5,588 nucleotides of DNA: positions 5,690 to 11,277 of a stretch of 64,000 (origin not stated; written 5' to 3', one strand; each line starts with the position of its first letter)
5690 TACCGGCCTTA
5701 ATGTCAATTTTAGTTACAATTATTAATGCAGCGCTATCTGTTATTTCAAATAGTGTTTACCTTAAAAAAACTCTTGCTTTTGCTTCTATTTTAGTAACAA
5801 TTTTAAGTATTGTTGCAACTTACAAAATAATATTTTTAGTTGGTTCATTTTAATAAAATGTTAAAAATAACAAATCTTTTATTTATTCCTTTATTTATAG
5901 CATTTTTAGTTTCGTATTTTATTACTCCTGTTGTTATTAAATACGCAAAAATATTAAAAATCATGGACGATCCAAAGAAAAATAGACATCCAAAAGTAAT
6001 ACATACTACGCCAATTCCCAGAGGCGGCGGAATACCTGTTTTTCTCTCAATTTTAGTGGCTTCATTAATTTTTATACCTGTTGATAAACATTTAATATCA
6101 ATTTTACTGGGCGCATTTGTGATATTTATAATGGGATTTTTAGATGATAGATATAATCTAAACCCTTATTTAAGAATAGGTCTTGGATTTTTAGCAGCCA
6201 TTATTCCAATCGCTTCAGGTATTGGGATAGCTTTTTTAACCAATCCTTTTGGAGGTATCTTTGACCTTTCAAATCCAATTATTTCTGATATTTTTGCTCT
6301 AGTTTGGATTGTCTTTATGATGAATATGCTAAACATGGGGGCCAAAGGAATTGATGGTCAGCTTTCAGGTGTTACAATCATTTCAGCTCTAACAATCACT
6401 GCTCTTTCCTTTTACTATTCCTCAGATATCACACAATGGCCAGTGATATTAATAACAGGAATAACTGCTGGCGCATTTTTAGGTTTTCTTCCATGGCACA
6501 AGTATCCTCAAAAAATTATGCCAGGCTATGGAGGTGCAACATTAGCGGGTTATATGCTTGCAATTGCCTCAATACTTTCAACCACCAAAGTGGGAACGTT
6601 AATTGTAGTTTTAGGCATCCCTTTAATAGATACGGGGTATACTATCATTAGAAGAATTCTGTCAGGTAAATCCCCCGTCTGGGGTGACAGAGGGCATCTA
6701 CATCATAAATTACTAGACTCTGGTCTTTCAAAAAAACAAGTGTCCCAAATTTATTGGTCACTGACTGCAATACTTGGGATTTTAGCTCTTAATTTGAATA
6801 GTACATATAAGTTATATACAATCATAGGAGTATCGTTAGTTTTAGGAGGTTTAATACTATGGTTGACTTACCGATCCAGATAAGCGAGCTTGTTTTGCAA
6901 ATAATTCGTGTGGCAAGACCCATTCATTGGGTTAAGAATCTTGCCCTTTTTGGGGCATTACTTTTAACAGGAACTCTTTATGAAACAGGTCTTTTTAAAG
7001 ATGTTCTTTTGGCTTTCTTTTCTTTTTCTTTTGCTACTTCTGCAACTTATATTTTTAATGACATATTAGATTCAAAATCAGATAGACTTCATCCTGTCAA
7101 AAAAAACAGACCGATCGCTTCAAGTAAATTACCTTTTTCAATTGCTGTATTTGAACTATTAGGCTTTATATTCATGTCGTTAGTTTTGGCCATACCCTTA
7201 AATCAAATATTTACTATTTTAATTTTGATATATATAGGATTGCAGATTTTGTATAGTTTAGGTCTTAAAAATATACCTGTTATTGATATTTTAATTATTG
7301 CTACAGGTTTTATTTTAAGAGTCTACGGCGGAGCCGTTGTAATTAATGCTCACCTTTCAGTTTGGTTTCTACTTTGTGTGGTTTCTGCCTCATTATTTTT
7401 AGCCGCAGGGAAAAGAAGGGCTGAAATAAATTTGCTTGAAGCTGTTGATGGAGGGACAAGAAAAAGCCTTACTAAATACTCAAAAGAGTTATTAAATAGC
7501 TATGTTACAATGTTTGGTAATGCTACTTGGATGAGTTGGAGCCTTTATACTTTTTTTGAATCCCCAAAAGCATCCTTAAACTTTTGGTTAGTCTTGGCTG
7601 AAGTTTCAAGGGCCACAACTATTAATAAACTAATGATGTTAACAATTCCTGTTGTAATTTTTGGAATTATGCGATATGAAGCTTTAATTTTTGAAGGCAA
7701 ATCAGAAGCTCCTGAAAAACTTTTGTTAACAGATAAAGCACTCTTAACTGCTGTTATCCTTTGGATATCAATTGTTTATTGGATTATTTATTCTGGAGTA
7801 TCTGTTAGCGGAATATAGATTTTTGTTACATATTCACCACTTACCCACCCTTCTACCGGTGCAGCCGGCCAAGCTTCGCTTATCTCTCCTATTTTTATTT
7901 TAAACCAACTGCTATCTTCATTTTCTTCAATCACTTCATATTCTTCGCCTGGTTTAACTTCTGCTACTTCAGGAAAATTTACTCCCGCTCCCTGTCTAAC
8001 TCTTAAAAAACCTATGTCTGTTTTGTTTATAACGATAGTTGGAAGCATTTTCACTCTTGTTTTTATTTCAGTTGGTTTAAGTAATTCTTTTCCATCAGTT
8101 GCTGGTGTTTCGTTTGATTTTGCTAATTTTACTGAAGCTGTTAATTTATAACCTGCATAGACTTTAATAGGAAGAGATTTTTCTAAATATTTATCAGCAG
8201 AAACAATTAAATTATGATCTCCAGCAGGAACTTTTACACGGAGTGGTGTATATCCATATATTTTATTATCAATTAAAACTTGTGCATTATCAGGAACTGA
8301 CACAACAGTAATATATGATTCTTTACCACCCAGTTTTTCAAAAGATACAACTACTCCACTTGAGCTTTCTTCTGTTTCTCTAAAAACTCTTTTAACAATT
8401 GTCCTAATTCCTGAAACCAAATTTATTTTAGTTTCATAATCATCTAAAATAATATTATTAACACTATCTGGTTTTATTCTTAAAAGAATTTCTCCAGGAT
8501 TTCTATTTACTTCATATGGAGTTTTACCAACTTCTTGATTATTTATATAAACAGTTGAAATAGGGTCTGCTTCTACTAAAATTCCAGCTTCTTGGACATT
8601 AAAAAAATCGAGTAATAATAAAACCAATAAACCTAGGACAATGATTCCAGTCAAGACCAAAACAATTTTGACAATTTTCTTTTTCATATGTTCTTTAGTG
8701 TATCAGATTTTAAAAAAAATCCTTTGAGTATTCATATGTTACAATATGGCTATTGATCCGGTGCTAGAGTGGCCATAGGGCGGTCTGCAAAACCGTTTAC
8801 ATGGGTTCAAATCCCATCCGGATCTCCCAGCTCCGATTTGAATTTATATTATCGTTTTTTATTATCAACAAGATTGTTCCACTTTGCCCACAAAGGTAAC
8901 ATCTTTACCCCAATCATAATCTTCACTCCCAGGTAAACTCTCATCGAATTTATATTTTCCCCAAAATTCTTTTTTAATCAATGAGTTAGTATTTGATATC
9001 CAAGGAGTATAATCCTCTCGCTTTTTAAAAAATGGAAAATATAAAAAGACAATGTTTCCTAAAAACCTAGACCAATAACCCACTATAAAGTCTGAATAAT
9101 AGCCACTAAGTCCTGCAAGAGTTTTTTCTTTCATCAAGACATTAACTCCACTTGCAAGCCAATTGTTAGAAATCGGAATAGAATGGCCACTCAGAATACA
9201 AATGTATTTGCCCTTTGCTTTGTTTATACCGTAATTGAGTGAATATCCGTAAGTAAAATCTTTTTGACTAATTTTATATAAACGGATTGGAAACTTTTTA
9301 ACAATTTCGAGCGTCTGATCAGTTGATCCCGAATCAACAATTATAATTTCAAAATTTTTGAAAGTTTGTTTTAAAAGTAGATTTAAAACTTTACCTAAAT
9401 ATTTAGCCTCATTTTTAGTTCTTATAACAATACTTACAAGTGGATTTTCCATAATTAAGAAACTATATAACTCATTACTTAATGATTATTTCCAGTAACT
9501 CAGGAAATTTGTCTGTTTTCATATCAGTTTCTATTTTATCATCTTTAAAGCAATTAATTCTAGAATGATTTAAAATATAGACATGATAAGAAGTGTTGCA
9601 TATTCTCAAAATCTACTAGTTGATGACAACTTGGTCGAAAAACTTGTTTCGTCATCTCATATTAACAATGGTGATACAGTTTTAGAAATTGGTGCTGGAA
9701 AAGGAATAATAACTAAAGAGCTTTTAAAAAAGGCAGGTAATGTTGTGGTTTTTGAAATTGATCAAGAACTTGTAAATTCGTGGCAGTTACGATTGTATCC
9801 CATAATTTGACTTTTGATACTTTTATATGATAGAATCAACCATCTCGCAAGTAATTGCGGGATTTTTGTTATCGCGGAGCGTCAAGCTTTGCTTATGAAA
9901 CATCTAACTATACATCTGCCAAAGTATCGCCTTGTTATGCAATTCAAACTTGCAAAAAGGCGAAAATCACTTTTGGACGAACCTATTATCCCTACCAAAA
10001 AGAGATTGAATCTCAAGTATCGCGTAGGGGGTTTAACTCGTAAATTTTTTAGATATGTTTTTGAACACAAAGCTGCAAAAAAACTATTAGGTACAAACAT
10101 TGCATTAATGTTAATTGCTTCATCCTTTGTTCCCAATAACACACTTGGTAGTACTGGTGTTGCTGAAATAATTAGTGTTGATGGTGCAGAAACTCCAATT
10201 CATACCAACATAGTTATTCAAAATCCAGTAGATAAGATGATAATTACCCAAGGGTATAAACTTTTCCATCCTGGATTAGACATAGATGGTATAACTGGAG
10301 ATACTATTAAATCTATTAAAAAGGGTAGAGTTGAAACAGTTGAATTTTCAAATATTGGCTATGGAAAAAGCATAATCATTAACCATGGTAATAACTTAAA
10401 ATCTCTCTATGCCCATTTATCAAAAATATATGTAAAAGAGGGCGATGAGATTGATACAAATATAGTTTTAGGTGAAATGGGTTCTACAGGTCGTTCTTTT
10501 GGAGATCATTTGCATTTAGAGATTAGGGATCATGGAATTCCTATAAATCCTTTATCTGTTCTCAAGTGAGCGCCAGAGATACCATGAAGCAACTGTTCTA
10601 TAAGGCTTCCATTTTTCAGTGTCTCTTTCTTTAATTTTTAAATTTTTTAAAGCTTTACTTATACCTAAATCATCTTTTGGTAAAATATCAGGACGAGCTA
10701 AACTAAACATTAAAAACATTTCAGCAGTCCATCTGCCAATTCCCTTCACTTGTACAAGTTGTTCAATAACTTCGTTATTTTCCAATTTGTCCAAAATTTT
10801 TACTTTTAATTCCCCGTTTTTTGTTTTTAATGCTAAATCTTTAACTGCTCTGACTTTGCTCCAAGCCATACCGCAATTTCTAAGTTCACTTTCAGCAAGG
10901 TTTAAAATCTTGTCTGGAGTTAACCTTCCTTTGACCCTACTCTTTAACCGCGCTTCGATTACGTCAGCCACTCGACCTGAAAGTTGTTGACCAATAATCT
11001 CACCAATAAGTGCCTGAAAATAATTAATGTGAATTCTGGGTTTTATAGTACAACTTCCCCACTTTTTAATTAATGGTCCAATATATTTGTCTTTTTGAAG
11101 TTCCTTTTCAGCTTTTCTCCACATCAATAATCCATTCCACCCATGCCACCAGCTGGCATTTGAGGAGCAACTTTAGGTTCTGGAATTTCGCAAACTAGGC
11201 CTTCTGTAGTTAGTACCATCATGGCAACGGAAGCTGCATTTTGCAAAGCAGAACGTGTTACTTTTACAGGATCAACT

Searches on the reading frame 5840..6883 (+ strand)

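Call 84: search_protein_families(library=pfam, proteins=[window:5840-6883:+], max_evalue=0.0001)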
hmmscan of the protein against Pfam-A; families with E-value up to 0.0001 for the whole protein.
window:5840-6883:+ (347 aa): 1 family
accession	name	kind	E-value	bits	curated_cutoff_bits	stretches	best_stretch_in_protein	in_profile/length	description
PF00953.26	Glycos_transf_4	-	1.9e-24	86.9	27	1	86-247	2-159/160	Glycosyl transferase family 4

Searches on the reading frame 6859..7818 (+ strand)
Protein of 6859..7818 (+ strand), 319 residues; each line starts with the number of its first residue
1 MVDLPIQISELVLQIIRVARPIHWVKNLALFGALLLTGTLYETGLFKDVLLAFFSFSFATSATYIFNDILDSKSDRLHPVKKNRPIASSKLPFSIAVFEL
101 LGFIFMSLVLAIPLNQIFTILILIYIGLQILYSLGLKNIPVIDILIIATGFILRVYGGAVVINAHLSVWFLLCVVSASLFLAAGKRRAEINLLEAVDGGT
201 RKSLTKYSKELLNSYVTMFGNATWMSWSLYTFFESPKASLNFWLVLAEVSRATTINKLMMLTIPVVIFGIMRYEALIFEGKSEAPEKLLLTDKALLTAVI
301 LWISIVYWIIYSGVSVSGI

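Call 84: search_protein_families(library=pfam, proteins=[window:6859-7818:+], max_evalue=0.0001)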
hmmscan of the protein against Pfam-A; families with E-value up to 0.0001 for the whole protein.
window:6859-7818:+ (319 aa): 1 family
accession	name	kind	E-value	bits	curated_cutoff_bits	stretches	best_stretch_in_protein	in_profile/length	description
PF01040.23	UbiA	-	1.1e-18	68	34.2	1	38-180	14-153/250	UbiA prenyltransferase family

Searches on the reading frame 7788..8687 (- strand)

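Call 84: search_protein_families(library=pfam, proteins=[window:7788-8687:-], max_evalue=0.0001)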
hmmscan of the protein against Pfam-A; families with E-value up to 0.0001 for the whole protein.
window:7788-8687:- (299 aa): 2 families
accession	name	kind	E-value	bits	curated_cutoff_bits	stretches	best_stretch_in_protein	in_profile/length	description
PF08308.17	PEGA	-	1.8e-15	57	20.8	1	125-191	3-70/71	PEGA domain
PF08239.17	SH3_3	-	5.4e-08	33.3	27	1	227-287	2-53/54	Bacterial SH3 domain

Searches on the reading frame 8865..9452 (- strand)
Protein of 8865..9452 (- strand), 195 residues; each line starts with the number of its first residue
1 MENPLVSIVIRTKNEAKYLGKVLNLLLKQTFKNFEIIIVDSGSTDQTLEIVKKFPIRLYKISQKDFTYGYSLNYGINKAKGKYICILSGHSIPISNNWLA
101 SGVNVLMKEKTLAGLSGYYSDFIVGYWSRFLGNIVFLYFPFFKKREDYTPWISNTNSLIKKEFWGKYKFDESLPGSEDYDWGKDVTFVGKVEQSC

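Call 84: search_protein_families(library=pfam, proteins=[window:8865-9452:-], max_evalue=0.0001)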
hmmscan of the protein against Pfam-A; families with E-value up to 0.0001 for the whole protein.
window:8865-9452:- (195 aa): 3 families
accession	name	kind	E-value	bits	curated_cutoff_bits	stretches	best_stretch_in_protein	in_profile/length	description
PF00535.33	Glycos_transf_2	-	4.2e-24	85.8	23.3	1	7-147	1-143/168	Glycosyl transferase family 2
PF10111.15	Glyco_tranf_2_2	-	7.1e-09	36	27.3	1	8-89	4-90/276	Glycosyltransferase like family 2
PF13641.12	Glyco_tranf_2_3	-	1.4e-05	25.7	27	1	6-181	3-190/230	Glycosyltransferase like family 2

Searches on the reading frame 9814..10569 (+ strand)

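Call 84: search_protein_families(library=pfam, proteins=[window:9814-10569:+], max_evalue=0.0001)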
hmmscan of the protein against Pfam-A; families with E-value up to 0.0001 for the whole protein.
window:9814-10569:+ (251 aa): 1 family
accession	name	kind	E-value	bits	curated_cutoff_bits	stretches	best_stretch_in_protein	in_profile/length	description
PF01551.29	Peptidase_M23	-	1.3e-26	93.1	28.7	1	151-246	2-96/96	Peptidase family M23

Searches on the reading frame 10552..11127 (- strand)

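Call 85: search_protein_families(library=pfam, proteins=[window:10552-11127:-], max_evalue=0.0001)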
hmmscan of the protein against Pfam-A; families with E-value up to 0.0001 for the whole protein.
window:10552-11127:- (191 aa): 1 family
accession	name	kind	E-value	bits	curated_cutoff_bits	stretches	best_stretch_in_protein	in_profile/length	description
PF00730.31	HhH-GPD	-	1.3e-10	42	26.2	1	41-171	1-95/108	HhH-GPD superfamily base excision DNA repair protein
